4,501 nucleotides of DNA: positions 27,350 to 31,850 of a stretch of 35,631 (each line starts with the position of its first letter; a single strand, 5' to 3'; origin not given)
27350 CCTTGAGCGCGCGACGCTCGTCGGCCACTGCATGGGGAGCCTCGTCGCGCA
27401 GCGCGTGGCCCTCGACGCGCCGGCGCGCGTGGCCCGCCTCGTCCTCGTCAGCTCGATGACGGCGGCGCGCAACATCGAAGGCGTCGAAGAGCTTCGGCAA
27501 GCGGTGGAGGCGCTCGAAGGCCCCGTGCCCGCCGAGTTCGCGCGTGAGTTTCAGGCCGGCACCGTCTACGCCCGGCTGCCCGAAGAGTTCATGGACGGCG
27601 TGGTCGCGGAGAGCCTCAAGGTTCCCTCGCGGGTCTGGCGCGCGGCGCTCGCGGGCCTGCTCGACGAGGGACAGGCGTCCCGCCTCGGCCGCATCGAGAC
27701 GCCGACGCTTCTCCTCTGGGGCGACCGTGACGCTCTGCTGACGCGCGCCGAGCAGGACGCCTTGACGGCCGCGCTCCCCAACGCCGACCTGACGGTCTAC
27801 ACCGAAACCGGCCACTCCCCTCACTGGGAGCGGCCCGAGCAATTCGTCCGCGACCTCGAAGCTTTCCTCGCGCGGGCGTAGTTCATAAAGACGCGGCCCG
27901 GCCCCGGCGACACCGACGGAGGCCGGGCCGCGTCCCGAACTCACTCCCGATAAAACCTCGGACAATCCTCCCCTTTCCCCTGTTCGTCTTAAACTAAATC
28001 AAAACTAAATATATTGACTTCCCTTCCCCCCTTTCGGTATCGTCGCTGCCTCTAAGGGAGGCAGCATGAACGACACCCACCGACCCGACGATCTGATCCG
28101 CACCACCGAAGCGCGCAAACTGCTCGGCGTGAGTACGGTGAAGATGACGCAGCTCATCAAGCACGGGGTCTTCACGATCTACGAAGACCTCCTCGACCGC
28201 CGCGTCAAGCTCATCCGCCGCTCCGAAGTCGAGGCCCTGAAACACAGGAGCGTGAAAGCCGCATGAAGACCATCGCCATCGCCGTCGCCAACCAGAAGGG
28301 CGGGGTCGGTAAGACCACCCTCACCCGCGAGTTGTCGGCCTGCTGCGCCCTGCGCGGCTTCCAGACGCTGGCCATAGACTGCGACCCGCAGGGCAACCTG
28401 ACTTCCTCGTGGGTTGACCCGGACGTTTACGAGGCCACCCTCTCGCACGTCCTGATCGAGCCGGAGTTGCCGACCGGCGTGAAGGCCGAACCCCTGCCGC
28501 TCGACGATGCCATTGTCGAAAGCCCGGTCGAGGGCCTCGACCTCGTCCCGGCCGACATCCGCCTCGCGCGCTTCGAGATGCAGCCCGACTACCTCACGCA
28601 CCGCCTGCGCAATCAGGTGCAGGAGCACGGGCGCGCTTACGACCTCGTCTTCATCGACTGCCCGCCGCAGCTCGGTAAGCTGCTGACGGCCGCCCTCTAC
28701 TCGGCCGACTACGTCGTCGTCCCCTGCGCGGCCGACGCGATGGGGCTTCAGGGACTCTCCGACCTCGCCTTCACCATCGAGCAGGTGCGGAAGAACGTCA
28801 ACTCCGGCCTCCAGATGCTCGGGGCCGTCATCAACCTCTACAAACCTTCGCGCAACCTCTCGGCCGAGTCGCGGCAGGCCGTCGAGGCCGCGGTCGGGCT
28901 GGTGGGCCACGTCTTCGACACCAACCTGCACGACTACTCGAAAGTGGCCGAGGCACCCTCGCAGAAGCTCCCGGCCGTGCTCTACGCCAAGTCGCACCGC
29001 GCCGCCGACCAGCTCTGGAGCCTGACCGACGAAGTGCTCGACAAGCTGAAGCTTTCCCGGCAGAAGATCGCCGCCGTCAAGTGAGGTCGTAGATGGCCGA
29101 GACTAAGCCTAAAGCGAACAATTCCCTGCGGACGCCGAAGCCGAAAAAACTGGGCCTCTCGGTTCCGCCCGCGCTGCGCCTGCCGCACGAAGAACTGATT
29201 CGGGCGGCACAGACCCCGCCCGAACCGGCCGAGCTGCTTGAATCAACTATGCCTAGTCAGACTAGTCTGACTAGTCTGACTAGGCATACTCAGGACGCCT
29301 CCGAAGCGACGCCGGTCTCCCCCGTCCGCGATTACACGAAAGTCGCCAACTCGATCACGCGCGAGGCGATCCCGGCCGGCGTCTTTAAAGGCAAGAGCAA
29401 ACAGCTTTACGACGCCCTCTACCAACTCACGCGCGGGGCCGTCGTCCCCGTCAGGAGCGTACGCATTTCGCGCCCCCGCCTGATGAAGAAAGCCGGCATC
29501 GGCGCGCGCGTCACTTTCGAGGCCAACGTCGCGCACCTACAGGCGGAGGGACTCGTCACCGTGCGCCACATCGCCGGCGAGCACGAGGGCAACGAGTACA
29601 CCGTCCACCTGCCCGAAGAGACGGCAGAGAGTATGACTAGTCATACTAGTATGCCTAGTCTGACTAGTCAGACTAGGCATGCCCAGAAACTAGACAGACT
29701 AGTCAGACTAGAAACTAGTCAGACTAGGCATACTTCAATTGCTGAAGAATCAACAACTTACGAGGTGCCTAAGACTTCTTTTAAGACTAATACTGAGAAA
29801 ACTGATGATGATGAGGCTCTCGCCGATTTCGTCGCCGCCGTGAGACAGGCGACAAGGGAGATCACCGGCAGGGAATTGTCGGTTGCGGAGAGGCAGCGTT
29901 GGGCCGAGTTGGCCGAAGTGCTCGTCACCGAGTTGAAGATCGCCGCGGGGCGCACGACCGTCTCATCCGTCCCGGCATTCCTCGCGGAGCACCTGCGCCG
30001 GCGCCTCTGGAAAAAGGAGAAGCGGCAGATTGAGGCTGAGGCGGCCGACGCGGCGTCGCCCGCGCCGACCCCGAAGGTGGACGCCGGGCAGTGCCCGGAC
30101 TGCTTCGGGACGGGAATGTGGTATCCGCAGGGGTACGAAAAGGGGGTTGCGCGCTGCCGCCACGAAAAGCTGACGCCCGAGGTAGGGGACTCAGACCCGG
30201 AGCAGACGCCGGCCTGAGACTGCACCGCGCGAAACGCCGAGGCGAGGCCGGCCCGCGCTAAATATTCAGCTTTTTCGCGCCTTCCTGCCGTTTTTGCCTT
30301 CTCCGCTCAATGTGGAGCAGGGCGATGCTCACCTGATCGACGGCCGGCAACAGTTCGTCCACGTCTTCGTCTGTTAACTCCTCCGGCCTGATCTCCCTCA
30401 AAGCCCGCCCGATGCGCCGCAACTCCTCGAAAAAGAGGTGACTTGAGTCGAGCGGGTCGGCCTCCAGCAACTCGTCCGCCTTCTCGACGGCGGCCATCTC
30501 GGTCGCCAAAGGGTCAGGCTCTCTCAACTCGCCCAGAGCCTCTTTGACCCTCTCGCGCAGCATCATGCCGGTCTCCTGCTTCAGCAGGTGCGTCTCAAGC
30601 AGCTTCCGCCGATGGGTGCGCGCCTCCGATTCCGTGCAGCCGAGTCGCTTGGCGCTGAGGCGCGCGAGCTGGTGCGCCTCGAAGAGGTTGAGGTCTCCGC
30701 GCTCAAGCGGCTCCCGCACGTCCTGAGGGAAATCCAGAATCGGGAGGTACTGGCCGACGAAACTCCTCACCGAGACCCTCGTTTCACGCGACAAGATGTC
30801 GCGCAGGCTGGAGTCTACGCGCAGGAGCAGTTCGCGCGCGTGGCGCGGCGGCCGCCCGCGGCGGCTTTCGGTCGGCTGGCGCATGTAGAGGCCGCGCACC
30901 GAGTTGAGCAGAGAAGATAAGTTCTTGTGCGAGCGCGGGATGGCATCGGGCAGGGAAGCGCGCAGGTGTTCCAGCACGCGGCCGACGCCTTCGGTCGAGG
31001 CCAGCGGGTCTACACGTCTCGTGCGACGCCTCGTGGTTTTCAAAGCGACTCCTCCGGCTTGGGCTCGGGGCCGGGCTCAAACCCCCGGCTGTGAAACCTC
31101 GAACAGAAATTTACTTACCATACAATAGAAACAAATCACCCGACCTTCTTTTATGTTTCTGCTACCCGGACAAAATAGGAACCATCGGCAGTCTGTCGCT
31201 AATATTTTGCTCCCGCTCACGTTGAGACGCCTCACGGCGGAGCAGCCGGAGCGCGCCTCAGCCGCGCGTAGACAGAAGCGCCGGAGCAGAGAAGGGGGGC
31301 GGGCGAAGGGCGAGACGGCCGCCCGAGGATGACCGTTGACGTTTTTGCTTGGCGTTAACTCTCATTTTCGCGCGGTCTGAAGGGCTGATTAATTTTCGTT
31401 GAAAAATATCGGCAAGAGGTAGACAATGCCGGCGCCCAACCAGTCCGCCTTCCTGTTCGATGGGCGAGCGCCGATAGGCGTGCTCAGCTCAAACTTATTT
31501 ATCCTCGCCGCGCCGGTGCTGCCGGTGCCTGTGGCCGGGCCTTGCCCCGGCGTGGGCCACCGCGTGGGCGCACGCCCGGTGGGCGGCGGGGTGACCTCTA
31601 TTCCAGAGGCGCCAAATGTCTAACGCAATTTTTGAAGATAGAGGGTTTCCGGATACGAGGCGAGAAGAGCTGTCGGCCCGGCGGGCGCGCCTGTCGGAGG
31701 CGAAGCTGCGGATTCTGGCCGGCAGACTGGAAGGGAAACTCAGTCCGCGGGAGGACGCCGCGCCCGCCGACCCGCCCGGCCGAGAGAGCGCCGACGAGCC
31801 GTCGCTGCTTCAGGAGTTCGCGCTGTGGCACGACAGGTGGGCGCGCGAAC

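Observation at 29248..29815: CTAG-rich, 9-bp-phased iterons and palindromes inside an ORF, followed by an AT-rich tract: lambda O-like 'origin within the initiator gene'?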

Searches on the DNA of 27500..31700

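Call 67: search_rna_families(source=window, start=27500, end=31700, threshold=evalue, max_evalue=1)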
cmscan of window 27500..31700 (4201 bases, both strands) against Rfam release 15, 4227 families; matches with E-value up to 1: 1.
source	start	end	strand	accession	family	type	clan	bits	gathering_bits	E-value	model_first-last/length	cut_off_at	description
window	28656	28747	-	RF01781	ASdes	Gene; sRNA;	-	21.2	40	0.2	1-68/68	no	ASdes TB sRNA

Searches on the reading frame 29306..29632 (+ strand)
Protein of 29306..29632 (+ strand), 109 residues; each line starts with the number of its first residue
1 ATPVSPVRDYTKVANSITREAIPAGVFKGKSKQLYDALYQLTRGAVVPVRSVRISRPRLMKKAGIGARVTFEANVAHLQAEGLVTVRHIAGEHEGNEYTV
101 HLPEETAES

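Call 43: search_protein_families(library=pfam, proteins=[window:29306-29632:+], max_evalue=10)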
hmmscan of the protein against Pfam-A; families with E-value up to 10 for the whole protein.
window:29306-29632:+ (109 aa): 0 families

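Call 58: predict_structure(alignment_id=A3)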
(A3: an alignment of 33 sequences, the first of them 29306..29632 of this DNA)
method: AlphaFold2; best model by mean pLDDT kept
length: 109 residues; sequences in the alignment: 33
mean_pLDDT: 69.4   pTM: 0.60
mean pLDDT of the five models: 69.4, 69.2, 67.2, 67.2, 67.0
residues with pLDDT >= 90: 5; 70-90: 57; 50-70: 22; < 50: 25
segments of 3 or more residues with pLDDT < 50: 1-20, 105-109
pLDDT, mean of each block of 10 residues (from residue 1): 41 41 69 85 65 86 89 89 79 68 48
secondary structure, 60 per line:
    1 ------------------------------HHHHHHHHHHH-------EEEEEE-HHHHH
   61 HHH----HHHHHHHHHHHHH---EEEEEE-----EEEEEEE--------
elements in order: H31-41 E49-54 H56-63 H68-80 E84-89 E95-101

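Call 62: fold_search(model_id=the predicted structure, library=pdb)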
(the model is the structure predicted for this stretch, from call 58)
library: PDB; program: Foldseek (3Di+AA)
matches with E <= 10: 1276; with E <= 0.001: 0
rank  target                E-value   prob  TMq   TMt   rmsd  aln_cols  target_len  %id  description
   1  5kbj_H                9.7e-03  1.00  0.54  0.47   4.0        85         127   13  Structure of Rep-DNA complex (released 2016-06-29)
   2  4pql_B                1.8e-02  1.00  0.55  0.47   3.7        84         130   15  N-Terminal domain of DNA binding protein (released 2014-06-11)
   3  5d4r_B                2.1e-02  0.97  0.37  0.51   4.7        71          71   18  Crystal Structure of AraR(DBD) in complex with operator ORE1 (released 2015-11-04)
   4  4hw0_C                2.3e-02  1.00  0.42  0.48   3.5        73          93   18  Crystal structure of Sso10a-2, a DNA-binding protein from Sulfolobus solfataricus (released 2013-10-30)
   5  4hw0_A                2.6e-02  0.99  0.42  0.46   3.8        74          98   18  Crystal structure of Sso10a-2, a DNA-binding protein from Sulfolobus solfataricus (released 2013-10-30)
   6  4pql_A                3.2e-02  1.00  0.54  0.46   3.8        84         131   15  N-Terminal domain of DNA binding protein (released 2014-06-11)
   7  4pt7_B                3.6e-02  1.00  0.56  0.47   3.6        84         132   14  Structure of initiator (released 2014-06-25)
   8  4egy_B                3.8e-02  0.94  0.37  0.51   4.7        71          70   18  Crystal Structure of AraR(DBD) in complex with operator ORA1 (released 2013-02-06)
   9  2b0l_C                4.1e-02  0.97  0.40  0.45   4.0        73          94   11  C-terminal DNA binding domain of transcriptional pleiotropic repressor CodY. (released 2006-02-21)
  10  5kbj_A                4.9e-02  1.00  0.55  0.47   3.6        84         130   15  Structure of Rep-DNA complex (released 2016-06-29)
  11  8s0e_G                4.9e-02  0.99  0.49  0.18   4.6        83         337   14  H. sapiens OCCM bound to double stranded DNA (released 2024-10-02)
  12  6pco_C                5.2e-02  1.00  0.50  0.42   4.2        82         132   16  Mechanism for regulation of DNA binding of Bordetella bronchiseptica BpsR by 6-hydroxynicotinic acid (released 2019-11-06)
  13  5f7q_E                5.6e-02  0.95  0.42  0.14   4.4        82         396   17  ROK repressor Lmo0178 from Listeria monocytogenes bound to operator (released 2016-09-07)
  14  2b0l_A                5.9e-02  0.99  0.47  0.51   3.0        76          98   13  C-terminal DNA binding domain of transcriptional pleiotropic repressor CodY. (released 2006-02-21)
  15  4hw0_B                5.9e-02  0.99  0.42  0.47   3.5        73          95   18  Crystal structure of Sso10a-2, a DNA-binding protein from Sulfolobus solfataricus (released 2013-10-30)
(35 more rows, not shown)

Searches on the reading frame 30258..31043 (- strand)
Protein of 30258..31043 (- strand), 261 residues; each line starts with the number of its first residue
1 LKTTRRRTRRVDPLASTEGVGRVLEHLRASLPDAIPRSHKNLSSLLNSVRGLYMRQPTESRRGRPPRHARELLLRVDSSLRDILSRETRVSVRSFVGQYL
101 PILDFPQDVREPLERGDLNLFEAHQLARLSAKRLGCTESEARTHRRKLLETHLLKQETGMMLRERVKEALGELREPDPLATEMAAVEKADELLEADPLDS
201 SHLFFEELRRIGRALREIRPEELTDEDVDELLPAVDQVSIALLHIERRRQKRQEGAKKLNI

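Call 6: search_protein_families(library=pfam, proteins=[window:30258-31043:-], max_evalue=0.01)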
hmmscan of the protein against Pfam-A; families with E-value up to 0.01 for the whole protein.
window:30258-31043:- (261 aa): 0 families

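Call 7: search_protein_families(library=ncbifam, proteins=[window:30258-31043:-], max_evalue=0.01)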
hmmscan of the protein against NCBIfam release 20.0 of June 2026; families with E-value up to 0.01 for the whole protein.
window:30258-31043:- (261 aa): 0 families

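Call 27: search_solved_structures(query=window:30258-31043:-, max_evalue=10, show_alignments=2)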
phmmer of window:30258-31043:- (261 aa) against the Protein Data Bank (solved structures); distinct sequences matched with E-value up to 10: 2.
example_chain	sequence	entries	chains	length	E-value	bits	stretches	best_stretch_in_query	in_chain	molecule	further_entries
5d43_A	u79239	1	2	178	0.22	14.7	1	152-237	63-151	Centrin-1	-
4v6u_Bk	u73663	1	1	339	0.29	14.4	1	184-254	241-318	Acidic ribosomal protein P0 homolog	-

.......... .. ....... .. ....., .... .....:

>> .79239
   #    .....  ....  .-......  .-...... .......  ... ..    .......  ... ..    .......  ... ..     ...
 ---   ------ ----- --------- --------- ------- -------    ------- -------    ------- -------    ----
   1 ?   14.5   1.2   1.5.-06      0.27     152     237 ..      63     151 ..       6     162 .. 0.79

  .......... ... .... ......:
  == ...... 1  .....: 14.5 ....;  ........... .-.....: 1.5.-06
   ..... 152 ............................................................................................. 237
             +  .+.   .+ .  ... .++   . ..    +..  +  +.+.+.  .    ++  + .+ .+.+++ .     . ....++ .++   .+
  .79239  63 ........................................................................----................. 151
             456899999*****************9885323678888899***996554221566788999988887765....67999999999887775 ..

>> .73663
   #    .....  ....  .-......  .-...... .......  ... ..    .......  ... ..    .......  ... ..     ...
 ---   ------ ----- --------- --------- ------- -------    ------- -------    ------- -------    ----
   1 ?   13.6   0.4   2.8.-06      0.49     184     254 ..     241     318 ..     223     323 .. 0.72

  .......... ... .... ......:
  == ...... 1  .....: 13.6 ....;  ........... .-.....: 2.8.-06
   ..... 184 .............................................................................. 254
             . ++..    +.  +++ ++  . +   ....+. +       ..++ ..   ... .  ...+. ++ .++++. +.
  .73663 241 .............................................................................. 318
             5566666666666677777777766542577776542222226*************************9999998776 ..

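Call 43: search_protein_families(library=pfam, proteins=[window:30258-31043:-], max_evalue=10)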
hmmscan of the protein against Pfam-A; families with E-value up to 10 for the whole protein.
window:30258-31043:- (261 aa): 0 families

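Call 44: search_protein_families(library=phrogs, proteins=[window:30258-31043:-], max_evalue=0.1)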
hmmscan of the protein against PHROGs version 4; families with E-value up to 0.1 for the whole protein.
window:30258-31043:- (261 aa): 0 families

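Call 95: find_homologous_proteins(query=window:30258-31043:-, max_evalue=0.001)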
Query window:30258-31043:- (261 aa): 830 proteins with E <= 0.001 among 7231 candidates; the best 120 are listed.
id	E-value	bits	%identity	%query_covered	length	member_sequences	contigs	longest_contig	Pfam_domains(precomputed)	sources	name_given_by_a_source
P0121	2.4e-158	543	100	100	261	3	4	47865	-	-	-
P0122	3.8e-146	503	93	100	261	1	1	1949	-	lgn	-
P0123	1.1e-120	420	78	96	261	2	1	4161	-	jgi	jgi:hypothetical protein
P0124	1.1e-120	420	77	100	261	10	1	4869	-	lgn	-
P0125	2.1e-118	413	78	100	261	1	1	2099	-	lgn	-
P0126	1.5e-117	410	75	100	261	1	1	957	-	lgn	-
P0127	1.7e-117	410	76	100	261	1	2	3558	-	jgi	jgi:hypothetical protein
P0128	1.1e-116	407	76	100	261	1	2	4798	-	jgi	jgi:hypothetical protein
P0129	4.8e-116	405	75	100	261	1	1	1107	-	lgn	-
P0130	1.3e-115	404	75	100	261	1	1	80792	-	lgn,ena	-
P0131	1.3e-115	403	75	96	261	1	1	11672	-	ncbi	-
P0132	1.8e-115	403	76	96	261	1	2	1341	-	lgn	-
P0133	2.5e-115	403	76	96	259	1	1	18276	-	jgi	jgi:hypothetical protein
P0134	3.1e-115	402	74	100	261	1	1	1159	-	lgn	-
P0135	4.0e-115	402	74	100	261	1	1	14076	-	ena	-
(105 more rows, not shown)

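Call 96: find_encoding_contigs(protein=P0121, flank=10000, max_places=4)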
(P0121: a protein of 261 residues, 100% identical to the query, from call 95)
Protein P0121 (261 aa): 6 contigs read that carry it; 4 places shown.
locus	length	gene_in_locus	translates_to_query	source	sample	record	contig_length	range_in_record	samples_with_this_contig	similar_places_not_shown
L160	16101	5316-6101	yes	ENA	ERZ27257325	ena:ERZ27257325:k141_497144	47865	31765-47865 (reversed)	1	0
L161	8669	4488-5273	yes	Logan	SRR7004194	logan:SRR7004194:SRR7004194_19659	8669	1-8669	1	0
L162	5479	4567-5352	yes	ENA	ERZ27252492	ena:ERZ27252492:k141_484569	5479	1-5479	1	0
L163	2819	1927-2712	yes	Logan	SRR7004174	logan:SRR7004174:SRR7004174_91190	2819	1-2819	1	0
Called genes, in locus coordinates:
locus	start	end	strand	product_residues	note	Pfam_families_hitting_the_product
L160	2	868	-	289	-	?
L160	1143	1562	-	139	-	-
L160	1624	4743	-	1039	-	PF00668:Condensation, PF00501:AMP-binding, PF13193:AMP-binding_C (weak)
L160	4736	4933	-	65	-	-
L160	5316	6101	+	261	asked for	-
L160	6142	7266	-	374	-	-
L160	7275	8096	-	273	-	PF01656:CbiA, PF09140:MipZ (faint), PF13614:AAA_31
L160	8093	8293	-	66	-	-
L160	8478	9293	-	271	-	PF00561:Abhydrolase_1, PF12146:Hydrolase_4, PF12697:Abhydrolase_6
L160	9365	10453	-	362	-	PF21320:WHD_Rv2258c, PF13489:Methyltransf_23, PF05175:MTS, PF01209:Ubie_methyltran (weak), PF13649:Methyltransf_25, PF13847:Methyltransf_31, PF08241:Methyltransf_11, PF08242:Methyltransf_12, +2 more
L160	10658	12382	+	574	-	PF00486:Trans_reg_C, PF00561:Abhydrolase_1, PF12146:Hydrolase_4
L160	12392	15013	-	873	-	PF02369:Big_1 (weak), PF13620:CarboxypepD_reg, PF25183:OMP_b-brl_4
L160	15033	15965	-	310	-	-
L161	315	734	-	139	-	-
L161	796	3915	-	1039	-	PF00668:Condensation, PF00501:AMP-binding, PF13193:AMP-binding_C (weak)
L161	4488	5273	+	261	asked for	-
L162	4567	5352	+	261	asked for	-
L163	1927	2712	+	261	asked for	-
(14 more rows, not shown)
